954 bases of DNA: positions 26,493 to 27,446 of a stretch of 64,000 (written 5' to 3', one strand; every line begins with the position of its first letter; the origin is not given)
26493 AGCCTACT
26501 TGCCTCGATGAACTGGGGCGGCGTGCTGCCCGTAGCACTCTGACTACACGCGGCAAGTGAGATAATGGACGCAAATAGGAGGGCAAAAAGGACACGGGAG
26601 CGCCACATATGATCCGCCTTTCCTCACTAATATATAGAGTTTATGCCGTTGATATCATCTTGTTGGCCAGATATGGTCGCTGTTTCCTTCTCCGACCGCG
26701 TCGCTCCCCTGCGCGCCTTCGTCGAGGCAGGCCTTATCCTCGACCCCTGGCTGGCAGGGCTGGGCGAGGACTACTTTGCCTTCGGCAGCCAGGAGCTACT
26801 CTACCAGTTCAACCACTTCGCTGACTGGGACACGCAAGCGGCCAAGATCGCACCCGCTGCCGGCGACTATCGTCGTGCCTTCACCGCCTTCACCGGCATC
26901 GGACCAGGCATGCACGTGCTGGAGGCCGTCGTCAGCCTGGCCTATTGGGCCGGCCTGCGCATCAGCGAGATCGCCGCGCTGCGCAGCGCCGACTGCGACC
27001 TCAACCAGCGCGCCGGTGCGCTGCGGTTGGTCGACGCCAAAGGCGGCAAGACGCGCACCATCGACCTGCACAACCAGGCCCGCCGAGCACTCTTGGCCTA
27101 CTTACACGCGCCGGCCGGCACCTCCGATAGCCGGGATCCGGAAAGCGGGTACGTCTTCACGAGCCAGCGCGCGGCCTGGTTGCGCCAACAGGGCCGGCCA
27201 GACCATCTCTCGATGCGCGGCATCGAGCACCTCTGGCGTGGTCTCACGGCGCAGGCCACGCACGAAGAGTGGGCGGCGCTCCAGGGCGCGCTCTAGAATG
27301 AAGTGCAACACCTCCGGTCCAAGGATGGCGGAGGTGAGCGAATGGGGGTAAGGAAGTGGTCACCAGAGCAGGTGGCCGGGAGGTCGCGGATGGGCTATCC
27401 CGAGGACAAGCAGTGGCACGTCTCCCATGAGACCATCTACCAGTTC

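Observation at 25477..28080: Mobile-element graveyard: IS1634-like fragment, degenerate tyrosine recombinase and partial IS30, with a lipoprotein gene embedded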

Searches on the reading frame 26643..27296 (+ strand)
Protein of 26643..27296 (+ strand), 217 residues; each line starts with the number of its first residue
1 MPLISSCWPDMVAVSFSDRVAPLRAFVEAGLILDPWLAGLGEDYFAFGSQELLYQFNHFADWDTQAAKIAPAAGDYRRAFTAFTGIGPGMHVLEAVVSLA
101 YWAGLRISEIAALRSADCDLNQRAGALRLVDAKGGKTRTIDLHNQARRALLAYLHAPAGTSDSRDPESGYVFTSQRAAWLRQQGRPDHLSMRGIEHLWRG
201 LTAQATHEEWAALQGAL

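Call 3: search_protein_families(library=pfam, proteins=[window:26643-27296:+], max_evalue=0.01)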
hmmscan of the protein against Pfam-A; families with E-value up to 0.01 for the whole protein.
window:26643-27296:+ (217 aa): 1 family
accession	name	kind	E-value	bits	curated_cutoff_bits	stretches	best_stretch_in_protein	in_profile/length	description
PF00589.27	Phage_integrase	-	1.3e-10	41.8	27.1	1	93-208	24-124/172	Phage integrase family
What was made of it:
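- Checked: ORF 26643-27296(+) hits Pfam Phage_integrase at E=1.3e-10, profile 24-124 of 172 (call 3).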

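Call 4: search_protein_families(library=ncbifam, proteins=[window:26643-27296:+], max_evalue=0.01)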
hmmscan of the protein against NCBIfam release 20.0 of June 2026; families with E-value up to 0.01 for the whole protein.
window:26643-27296:+ (217 aa): 9 families
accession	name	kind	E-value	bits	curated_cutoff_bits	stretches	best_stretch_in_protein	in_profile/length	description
TIGR02224.1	recomb_XerC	equivalog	5.4e-11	42.4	335.15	1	94-183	131-217/295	tyrosine recombinase XerC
TIGR02225.1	recomb_XerD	equivalog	3.7e-10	39.6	329.6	1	94-183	127-214/290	site-specific tyrosine recombinase XerD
NF001399.0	PRK00283.1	subfamily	5.6e-10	38.9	279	1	94-184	137-223/300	tyrosine recombinase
NF040815.2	recomb_XerA_Arch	equivalog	2.7e-08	33.7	220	1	95-180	116-191/263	site-specific tyrosine recombinase/integron integrase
TIGR02249.1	integrase_gron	subfamily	1.8e-05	24.3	265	1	95-152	120-175/315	integron integrase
NF003462.0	PRK05084.1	equivalog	0.00048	19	267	1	95-174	199-274/360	tyrosine recombinase XerS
NF007370.0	PRK09870.1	subfamily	0.00051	19.7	221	1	96-183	37-119/200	tyrosine-type DNA invertase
NF002331.0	PRK01287.1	subfamily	0.0026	16.8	371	1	95-178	166-246/365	site-specific tyrosine recombinase XerC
NF005956.0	PRK08035.1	equivalog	0.0027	16.9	230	1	92-156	172-236/323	YscQ/HrcQ family type III secretion apparatus protein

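Call 24: find_homologous_proteins(query=window:26643-27296:+, max_evalue=0.00001)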
Query window:26643-27296:+ (217 aa): 368 proteins with E <= 0.00001 among 2397 candidates; the best 120 are listed.
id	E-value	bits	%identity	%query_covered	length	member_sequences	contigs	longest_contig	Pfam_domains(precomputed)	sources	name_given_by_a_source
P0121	2.0e-133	461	100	95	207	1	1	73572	PF00589.28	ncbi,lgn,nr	ncbi:MAG: tyrosine-type recombinase/integrase [Chloroflexi bacterium]|nr:tyrosine-type recombinase/i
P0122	2.5e-63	232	89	56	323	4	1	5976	PF00589.28,PF02899.24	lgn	-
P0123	1.5e-58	216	82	56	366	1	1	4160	PF00589.28,PF02899.24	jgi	jgi:site-specific recombinase XerD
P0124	3.9e-52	195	76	56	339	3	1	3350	PF13495.13,PF00589.28,PF02899.24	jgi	jgi:site-specific recombinase XerD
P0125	1.7e-49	187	72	56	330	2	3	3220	PF00589.28,PF02899.24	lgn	-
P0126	1.9e-47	180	72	53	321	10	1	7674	PF00589.28,PF02899.24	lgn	-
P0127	2.3e-47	180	68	56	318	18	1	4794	PF13495.13,PF00589.28,PF02899.24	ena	-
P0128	3.3e-47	179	70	57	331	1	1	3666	PF00589.28,PF02899.24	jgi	jgi:site-specific recombinase XerD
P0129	3.4e-47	179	63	58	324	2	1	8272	PF13495.13,PF00589.28,PF02899.24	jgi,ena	-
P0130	1.7e-46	177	69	54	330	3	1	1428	PF00589.28,PF02899.24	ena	-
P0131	1.8e-46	177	70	56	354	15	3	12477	PF00589.28,PF02899.24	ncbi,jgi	-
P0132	6.4e-46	175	69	54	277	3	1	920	PF00589.28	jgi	-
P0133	7.7e-46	175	69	54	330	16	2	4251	PF00589.28,PF02899.24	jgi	-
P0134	9.2e-46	174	71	53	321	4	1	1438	PF13495.13,PF13102.13,PF00589.28,PF02899.24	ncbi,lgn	-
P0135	1.1e-45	174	67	56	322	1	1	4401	PF00589.28,PF02899.24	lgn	-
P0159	1.1e-44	171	69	53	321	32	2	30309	PF13495.13,PF13102.13,PF00589.28,PF02899.24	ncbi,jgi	ncbi:MAG: tyrosine-type recombinase/integrase [Ktedonobacteraceae bacterium]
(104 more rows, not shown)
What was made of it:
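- NCBI annotates the chimera as a protein, P0121 (call 24).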

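Call 26: find_encoding_contigs(protein=P0121, flank=10000, max_places=6)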
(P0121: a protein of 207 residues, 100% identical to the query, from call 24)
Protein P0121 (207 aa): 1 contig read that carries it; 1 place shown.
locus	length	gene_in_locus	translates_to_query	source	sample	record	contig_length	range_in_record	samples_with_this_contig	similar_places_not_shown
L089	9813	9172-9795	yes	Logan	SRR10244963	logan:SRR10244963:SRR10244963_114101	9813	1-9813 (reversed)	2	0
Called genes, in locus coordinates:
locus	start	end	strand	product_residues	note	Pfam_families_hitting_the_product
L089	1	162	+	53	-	?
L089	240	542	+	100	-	-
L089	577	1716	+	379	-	PF13579:Glyco_trans_4_4 (weak), PF13439:Glyco_transf_4 (weak), PF00534:Glycos_transf_1, PF13692:Glyco_trans_1_4, PF13524:Glyco_trans_1_2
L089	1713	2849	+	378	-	PF01041:DegT_DnrJ_EryC1, PF00155:Aminotran_1_2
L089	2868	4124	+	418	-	PF13439:Glyco_transf_4, PF13579:Glyco_trans_4_4, PF00534:Glycos_transf_1, PF13692:Glyco_trans_1_4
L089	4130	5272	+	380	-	PF13439:Glyco_transf_4, PF13579:Glyco_trans_4_4 (weak), PF20706:GT4-conflict, PF00534:Glycos_transf_1, PF13692:Glyco_trans_1_4, PF13524:Glyco_trans_1_2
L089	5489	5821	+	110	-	PF00534:Glycos_transf_1, PF13524:Glyco_trans_1_2 (weak), PF13692:Glyco_trans_1_4, PF20706:GT4-conflict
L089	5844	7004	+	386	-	PF20706:GT4-conflict, PF00534:Glycos_transf_1, PF13692:Glyco_trans_1_4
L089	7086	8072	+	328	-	PF05050:Methyltransf_21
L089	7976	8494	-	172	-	-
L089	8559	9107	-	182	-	-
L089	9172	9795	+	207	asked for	PF00589:Phage_integrase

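Call 32: find_encoding_contigs(protein=P0122, flank=6000, max_places=6)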
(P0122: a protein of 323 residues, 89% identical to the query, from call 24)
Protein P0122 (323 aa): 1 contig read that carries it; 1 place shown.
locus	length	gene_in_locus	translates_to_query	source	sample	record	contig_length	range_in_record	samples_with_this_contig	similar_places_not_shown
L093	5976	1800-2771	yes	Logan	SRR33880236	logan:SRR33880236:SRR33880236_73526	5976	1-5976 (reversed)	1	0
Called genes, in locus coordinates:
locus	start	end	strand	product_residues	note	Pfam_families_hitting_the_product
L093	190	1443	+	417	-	-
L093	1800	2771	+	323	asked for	PF02899:Phage_int_SAM_1 (weak), PF00589:Phage_integrase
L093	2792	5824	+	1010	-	PF13700:DUF4158, PF01526:DDE_Tnp_Tn3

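Call 34: search_protein_families(library=pfam, proteins=[L093:190-1443:+], max_evalue=0.01)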
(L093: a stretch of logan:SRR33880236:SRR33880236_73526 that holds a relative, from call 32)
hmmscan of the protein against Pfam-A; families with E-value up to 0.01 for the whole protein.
L093:190-1443:+ (417 aa): 0 families

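Call 43: find_encoding_contigs(protein=P0159, flank=5000, max_places=8)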
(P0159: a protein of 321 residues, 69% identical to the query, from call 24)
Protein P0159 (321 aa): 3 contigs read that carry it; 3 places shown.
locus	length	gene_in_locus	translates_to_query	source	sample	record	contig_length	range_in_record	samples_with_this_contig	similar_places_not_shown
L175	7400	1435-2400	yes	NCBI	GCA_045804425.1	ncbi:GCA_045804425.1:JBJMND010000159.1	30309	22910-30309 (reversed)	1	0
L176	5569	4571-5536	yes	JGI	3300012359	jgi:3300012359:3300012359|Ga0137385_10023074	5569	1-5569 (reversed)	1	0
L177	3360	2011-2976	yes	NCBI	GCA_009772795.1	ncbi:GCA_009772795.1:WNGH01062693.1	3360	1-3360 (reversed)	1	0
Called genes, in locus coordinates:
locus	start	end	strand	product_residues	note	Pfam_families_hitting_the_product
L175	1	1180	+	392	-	PF02055:Glyco_hydro_30, PF02057:Glyco_hydro_59 (weak), PF17189:Glyco_hydro_30C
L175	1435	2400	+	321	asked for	PF02899:Phage_int_SAM_1 (weak), PF13102:Phage_int_SAM_5 (faint), PF13495:Phage_int_SAM_4, PF00589:Phage_integrase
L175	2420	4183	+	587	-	PF13700:DUF4158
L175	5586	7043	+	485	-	PF01526:DDE_Tnp_Tn3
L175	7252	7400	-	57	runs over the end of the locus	-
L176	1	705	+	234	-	?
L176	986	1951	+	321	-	PF00903:Glyoxalase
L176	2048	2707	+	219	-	PF01738:DLH (weak), PF02230:Abhydrolase_2, PF12146:Hydrolase_4 (faint)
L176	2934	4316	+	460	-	PF02055:Glyco_hydro_30, PF02057:Glyco_hydro_59 (weak), PF17189:Glyco_hydro_30C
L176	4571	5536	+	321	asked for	PF02899:Phage_int_SAM_1 (weak), PF13102:Phage_int_SAM_5 (faint), PF13495:Phage_int_SAM_4, PF00589:Phage_integrase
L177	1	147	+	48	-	?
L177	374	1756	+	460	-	PF02055:Glyco_hydro_30, PF02057:Glyco_hydro_59 (weak), PF17189:Glyco_hydro_30C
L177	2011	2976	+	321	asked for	PF02899:Phage_int_SAM_1 (weak), PF13102:Phage_int_SAM_5 (faint), PF13495:Phage_int_SAM_4, PF00589:Phage_integrase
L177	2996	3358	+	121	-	?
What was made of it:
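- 26918..27285 (+): Internal fragment (codons ~139-260 of 323) of a TnpI-like tyrosine recombinase gene of a Tn3-family transposon. It keeps the Arg-I and Lys regions and lacks HxxR, H/W and Tyr. P0122 and P0159 sit directly upstream of Tn3 transposases (calls 32, 43).
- The same adjacency holds for P0159 (call 43) and for an annotated Rubrobacter plasmid transposon.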

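Call 46: search_protein_families(library=ncbifam, proteins=[P0122, P0159], max_evalue=0.001)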
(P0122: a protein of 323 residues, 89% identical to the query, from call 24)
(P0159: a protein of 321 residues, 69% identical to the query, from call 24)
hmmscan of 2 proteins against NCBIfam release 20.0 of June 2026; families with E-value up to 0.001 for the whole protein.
P0122 (323 aa): 7 families
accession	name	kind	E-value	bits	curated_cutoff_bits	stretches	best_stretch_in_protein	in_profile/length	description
TIGR02225.1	recomb_XerD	equivalog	3.3e-30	105.4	329.6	1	25-316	15-281/290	site-specific tyrosine recombinase XerD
TIGR02224.1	recomb_XerC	equivalog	4.1e-30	105.2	335.15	1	23-316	13-284/295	tyrosine recombinase XerC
NF001399.0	PRK00283.1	subfamily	2.4e-28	99.3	279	1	26-318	25-292/300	tyrosine recombinase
NF040815.2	recomb_XerA_Arch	equivalog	1.4e-21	77.3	220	1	24-316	13-261/263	site-specific tyrosine recombinase/integron integrase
TIGR02249.1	integrase_gron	subfamily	8.2e-09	35.2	265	1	38-200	26-177/315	integron integrase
NF002331.0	PRK01287.1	subfamily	1.4e-07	30.9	371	1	62-221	78-243/365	site-specific tyrosine recombinase XerC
NF003462.0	PRK05084.1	equivalog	1.6e-06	27.1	267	1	137-294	195-335/360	tyrosine recombinase XerS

P0159 (321 aa): 8 families
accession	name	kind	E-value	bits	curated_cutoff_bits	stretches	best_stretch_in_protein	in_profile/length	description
TIGR02225.1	recomb_XerD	equivalog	4e-31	108.4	329.6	1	23-316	15-283/290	site-specific tyrosine recombinase XerD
TIGR02224.1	recomb_XerC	equivalog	1.9e-30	106.3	335.15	1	23-314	15-284/295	tyrosine recombinase XerC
NF001399.0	PRK00283.1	subfamily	1e-26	93.9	279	1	24-317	25-293/300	tyrosine recombinase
NF040815.2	recomb_XerA_Arch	equivalog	2e-21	76.8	220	1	21-314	12-261/263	site-specific tyrosine recombinase/integron integrase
TIGR02249.1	integrase_gron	subfamily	2.5e-13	50.1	265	1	24-201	17-180/315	integron integrase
NF003462.0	PRK05084.1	equivalog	7.2e-11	41.4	267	1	135-314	195-351/360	tyrosine recombinase XerS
NF002331.0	PRK01287.1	subfamily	3.1e-09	36.3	371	1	22-224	43-248/365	site-specific tyrosine recombinase XerC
NF011946.0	PRK15417.1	equivalog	5.5e-05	22.5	435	0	28-202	36-196/337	integron integrase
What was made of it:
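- Closest known: Tn3-family transposons with a tyrosine-recombinase resolvase. Different: The full-length relatives score as XerC/XerD-like with an N-terminal SAM-like domain (call 46).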

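Call 71: search_dna_similar(query=P0122, collection=plasmids, mode=protein, max_rows=12)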
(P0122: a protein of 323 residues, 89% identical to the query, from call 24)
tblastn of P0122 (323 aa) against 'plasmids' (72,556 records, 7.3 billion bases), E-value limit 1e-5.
Records with a match: 359; places in all: 401; records where one place covers at least 80% of the query: 310.
Best place of each record, by identity: <60% 359.
By first word of the organism name: Bacillus 149; Thermus 27; Geobacillus 20; Paenibacillus 19; Nostoc 16; Parageobacillus 13; Legionella 10; Clostridium 9; Deinococcus 6; Acinetobacter 6; and 50 more.
By predicted mobility (MOB-suite, as given by PLSDB): non-mobilizable 198; conjugative 97; mobilizable 64.
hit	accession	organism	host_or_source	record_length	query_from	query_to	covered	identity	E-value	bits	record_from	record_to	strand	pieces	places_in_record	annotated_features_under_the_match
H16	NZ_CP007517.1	Rubrobacter radiotolerans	-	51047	10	322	97%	47.6%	6e-76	260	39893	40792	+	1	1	tyrosine-type recombinase/integrase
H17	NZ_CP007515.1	Rubrobacter radiotolerans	-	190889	10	322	97%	47.6%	6e-76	260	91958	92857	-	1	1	tyrosine-type recombinase/integrase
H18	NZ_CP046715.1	Nostoc sp. ATCC 53789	-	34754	8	322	98%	42.6%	1e-65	230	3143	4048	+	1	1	tyrosine-type recombinase/integrase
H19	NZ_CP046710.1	Nostoc sp. ATCC 53789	-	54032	8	322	98%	42.6%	1e-65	230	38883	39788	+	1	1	tyrosine-type recombinase/integrase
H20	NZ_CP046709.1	Nostoc sp. ATCC 53789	-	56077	8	322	98%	42.6%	1e-65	230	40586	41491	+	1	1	tyrosine-type recombinase/integrase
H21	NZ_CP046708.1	Nostoc sp. ATCC 53789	-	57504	8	322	98%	42.6%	1e-65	230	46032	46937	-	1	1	tyrosine-type recombinase/integrase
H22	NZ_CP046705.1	Nostoc sp. ATCC 53789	-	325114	8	322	98%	42.6%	1e-65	230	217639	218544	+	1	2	tyrosine-type recombinase/integrase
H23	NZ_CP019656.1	Paenibacillus larvae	honeybees,cell culture,foul brood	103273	8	322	98%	41.0%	1e-66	233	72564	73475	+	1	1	tyrosine-type recombinase/integrase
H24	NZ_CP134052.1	Brevibacillus brevis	cell culture,cell culture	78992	11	322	97%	41.1%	9e-65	228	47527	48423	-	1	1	tyrosine-type recombinase/integrase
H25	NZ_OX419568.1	Bacillus subtilis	garden soil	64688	12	322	96%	41.2%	4e-63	223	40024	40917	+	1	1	tyrosine-type recombinase/integrase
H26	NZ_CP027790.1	Bacillus licheniformis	Cell culture,Manure compost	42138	12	322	96%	41.1%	1e-60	216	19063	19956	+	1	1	tyrosine-type recombinase/integrase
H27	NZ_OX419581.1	Bacillus subtilis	garden soil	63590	12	322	96%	40.9%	6e-63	222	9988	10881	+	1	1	tyrosine-type recombinase/integrase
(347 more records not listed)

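Call 72: get_annotated_region(hit=H16, flank=5000)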
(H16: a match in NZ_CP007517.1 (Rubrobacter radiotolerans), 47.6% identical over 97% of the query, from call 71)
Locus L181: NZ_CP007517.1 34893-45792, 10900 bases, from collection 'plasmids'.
description: Rubrobacter radiotolerans strain RSPS-4 plasmid 3, complete sequence
organism: Rubrobacter radiotolerans (NCBI taxid 42256)
taxonomy: Bacteria; Actinomycetota; Rubrobacteria; Rubrobacterales; Rubrobacteraceae; Rubrobacter; Rubrobacter radiotolerans
host: -; source: -; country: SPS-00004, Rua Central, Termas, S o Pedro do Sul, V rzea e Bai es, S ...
typing (MOB-suite, as given by PLSDB): non-mobilizable; replicon rep_cluster_254
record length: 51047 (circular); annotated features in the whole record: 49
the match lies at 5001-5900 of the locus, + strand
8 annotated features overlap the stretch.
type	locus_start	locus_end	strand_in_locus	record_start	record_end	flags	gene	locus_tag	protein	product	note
CDS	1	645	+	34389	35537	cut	-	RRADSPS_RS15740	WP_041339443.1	hypothetical protein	-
CDS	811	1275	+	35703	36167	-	-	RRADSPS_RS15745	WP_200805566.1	metalloregulator ArsR/SmtB family transcription factor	GO:0006355 - regulation of DNA-templated transcription [Evidence IEA]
CDS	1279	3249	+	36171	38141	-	-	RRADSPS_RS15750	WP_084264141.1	cation-translocating P-type ATPase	-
CDS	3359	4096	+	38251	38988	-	-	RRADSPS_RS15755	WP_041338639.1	ZIP family metal transporter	GO:0055085 - transmembrane transport [Evidence IEA]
CDS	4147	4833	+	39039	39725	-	-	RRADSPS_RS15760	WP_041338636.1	class I SAM-dependent methyltransferase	-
CDS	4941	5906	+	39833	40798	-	-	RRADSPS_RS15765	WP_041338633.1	tyrosine-type recombinase/integrase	GO:0015074 - DNA integration [Evidence IEA]; GO:0006310 - DNA recombination [Evidence IEA]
CDS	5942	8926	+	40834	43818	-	-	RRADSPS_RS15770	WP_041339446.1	Tn3 family transposase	-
CDS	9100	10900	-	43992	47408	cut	-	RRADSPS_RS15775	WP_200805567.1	RNA-binding domain-containing protein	-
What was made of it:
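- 26918..27285 (+): The same layout is annotated in Rubrobacter plasmid NZ_CP007517 (call 72).
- The recombinase lineage is a Tn3-associated resolvase type (calls 32, 43, 72).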

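Call 73: get_annotated_region(hit=H25, flank=5000)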
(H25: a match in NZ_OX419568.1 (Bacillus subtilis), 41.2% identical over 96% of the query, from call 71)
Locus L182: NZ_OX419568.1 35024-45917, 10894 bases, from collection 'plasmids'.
description: Bacillus subtilis isolate NRS6107 plasmid NRS6107_2, complete sequence
organism: Bacillus subtilis (NCBI taxid 1423)
taxonomy: Bacteria; Bacillota; Bacilli; Bacillales; Bacillaceae; Bacillus; Bacillus subtilis
host: -; source: garden soil; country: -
typing (MOB-suite, as given by PLSDB): non-mobilizable
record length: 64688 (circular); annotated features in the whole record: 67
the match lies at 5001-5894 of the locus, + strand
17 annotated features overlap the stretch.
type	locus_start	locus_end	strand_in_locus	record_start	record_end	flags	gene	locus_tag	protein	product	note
CDS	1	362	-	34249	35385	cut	-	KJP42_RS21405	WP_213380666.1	Rap family tetratricopeptide repeat protein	-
CDS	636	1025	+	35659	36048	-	-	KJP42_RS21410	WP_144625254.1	hypothetical protein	-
CDS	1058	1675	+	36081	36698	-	-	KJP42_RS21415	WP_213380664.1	VanZ family protein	GO:0071555 - cell wall organization [Evidence IEA]; GO:0046677 - response to antibiotic [Evidence IEA]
CDS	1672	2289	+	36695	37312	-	-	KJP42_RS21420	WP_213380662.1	hypothetical protein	-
CDS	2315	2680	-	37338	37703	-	-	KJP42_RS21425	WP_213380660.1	hypothetical protein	-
CDS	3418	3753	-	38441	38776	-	-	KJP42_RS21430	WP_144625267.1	YolD-like family protein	-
CDS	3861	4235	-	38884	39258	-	-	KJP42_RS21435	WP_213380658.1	hypothetical protein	-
CDS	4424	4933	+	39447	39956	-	-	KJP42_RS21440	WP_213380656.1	hypothetical protein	-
CDS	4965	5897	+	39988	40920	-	-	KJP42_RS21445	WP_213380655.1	tyrosine-type recombinase/integrase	GO:0015074 - DNA integration [Evidence IEA]; GO:0006310 - DNA recombination [Evidence IEA]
CDS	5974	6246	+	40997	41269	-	-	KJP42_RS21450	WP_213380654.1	hypothetical protein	-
CDS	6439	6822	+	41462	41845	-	-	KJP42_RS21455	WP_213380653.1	hypothetical protein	-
CDS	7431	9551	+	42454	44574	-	-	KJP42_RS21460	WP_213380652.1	helicase C-terminal domain-containing protein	GO:0006139 - nucleobase-containing compound metabolic process [Evidence IEA]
CDS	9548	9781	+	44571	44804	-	-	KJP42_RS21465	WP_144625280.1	hypothetical protein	-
CDS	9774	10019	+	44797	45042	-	-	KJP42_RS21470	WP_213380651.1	hypothetical protein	-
CDS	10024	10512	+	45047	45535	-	-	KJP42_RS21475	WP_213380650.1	Dna2/Cas4 domain-containing protein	-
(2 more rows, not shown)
